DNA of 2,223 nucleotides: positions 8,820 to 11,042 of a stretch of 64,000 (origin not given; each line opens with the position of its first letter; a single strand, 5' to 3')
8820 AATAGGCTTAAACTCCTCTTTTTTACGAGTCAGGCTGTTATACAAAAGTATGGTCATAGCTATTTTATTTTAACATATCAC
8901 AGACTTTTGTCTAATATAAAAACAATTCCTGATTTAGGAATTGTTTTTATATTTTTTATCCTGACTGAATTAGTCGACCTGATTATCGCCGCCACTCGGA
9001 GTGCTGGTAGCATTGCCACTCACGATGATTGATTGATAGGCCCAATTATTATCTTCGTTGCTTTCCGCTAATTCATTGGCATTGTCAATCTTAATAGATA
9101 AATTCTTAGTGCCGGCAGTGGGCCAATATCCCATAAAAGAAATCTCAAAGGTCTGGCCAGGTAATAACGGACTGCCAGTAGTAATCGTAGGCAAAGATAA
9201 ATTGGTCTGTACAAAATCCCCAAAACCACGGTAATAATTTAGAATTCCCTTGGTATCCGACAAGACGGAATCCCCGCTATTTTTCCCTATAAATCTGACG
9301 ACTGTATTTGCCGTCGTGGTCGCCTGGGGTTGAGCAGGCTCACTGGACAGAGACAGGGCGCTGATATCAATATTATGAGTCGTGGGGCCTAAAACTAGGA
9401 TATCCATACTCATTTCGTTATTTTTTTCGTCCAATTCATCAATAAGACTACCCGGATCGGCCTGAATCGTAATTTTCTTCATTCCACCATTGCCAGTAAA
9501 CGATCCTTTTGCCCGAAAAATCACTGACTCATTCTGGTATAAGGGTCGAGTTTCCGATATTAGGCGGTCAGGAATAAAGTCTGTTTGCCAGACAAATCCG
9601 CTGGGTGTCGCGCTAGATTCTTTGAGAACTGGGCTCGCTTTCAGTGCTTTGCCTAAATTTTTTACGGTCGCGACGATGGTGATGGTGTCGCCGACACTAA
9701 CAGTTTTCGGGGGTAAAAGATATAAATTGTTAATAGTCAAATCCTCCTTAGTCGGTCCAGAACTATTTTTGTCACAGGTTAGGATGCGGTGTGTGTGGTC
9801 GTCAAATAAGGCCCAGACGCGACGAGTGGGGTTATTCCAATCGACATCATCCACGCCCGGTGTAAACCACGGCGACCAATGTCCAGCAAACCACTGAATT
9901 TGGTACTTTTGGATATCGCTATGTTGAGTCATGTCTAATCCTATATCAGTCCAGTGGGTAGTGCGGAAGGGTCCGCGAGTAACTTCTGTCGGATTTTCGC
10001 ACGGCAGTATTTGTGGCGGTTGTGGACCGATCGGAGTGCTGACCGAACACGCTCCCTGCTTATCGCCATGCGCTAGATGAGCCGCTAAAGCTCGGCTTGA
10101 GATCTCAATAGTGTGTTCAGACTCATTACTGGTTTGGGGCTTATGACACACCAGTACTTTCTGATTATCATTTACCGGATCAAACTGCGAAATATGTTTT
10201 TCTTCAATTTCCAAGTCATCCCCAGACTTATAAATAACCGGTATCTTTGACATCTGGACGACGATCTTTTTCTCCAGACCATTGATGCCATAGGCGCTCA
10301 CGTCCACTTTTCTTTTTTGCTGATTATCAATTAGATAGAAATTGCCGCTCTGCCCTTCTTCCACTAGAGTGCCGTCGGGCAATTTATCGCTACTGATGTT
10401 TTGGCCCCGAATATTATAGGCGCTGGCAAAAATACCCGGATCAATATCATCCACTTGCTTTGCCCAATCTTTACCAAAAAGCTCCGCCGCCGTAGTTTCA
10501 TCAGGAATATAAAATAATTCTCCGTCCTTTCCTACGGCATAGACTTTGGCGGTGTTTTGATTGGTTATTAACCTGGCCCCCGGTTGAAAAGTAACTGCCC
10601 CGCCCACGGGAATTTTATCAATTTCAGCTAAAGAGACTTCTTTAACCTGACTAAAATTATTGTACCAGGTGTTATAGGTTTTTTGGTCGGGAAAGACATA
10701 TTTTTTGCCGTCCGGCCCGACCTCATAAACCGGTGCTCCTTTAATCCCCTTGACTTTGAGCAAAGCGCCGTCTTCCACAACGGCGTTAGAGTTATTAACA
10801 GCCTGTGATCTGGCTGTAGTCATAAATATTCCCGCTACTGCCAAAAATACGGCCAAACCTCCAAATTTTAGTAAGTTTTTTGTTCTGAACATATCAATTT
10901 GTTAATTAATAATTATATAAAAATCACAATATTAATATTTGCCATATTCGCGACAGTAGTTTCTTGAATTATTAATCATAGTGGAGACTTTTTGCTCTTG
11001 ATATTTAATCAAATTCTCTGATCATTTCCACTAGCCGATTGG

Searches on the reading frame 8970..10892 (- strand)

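Call 93: search_protein_families(library=pfam, proteins=[window:8970-10892:-], max_evalue=0.01)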
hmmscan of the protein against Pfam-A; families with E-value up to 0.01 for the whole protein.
window:8970-10892:- (640 aa): 1 family
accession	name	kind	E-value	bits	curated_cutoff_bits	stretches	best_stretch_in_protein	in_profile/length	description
PF07705.17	CARDB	-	1.1e-15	58.1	22.7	2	383-495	2-100/101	CARDB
